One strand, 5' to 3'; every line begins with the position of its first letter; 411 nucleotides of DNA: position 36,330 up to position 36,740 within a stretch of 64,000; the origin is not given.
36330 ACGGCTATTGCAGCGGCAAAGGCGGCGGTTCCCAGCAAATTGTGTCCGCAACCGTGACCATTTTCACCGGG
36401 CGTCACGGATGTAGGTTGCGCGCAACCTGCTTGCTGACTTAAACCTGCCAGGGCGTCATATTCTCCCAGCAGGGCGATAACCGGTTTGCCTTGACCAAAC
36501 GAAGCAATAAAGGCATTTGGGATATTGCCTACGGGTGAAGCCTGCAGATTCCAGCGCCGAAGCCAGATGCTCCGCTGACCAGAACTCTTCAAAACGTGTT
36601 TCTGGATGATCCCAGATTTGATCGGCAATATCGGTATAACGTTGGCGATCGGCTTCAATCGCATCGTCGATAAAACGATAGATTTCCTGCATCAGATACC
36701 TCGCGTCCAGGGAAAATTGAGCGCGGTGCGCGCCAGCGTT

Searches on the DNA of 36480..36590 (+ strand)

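Call 56: search_dna_similar(query=window:36480-36590:+, collection=ecoli_genomes, mode=near, max_rows=8)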
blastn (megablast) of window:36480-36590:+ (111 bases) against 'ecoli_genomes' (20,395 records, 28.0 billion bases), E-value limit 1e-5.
Records with a match: 4199; places in all: 4200; records where one place covers at least 80% of the query: 4199.
Genomes with a match: 4199 of 5426; with a place that covers at least 80% of the query: 4199. Places per genome that has any: lowest 1, median 1, highest 2. On chromosomes: 4195 places; on plasmids: 5.
Best place of each record, by identity: 90-95% 3407; 80-90% 792.
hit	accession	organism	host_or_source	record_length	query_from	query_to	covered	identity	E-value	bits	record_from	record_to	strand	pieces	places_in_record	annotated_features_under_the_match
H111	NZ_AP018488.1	Escherichia coli O157:H7 strain PV15-279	Homo sapiens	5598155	1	111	100%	91.0%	8e-35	154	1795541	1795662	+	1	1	abgB: p-aminobenzoyl-glutamate hydrolase subunit AbgB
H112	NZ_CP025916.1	Escherichia coli strain 120899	Homo sapiens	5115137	1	111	100%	91.0%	8e-35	154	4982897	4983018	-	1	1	abgB: p-aminobenzoyl-glutamate hydrolase subunit AbgB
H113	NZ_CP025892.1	Escherichia coli strain 503025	Homo sapiens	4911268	1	111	100%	91.0%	8e-35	154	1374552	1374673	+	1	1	abgB: p-aminobenzoyl-glutamate hydrolase subunit AbgB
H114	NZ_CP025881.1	Escherichia coli strain 503440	Homo sapiens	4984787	1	111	100%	91.0%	8e-35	154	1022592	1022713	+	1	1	abgB: p-aminobenzoyl-glutamate hydrolase subunit AbgB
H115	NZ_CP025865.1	Escherichia coli strain 504211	Homo sapiens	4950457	1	111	100%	91.0%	8e-35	154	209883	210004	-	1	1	abgB: p-aminobenzoyl-glutamate hydrolase subunit AbgB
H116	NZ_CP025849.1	Escherichia coli strain 600468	Homo sapiens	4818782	1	111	100%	91.0%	8e-35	154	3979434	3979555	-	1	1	abgB: p-aminobenzoyl-glutamate hydrolase subunit AbgB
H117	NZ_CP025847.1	Escherichia coli strain 602354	Homo sapiens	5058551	1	111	100%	91.0%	8e-35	154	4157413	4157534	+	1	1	abgB: p-aminobenzoyl-glutamate hydrolase subunit AbgB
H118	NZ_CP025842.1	Escherichia coli strain 720632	Homo sapiens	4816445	1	111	100%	91.0%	8e-35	154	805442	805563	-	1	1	abgB: p-aminobenzoyl-glutamate hydrolase subunit AbgB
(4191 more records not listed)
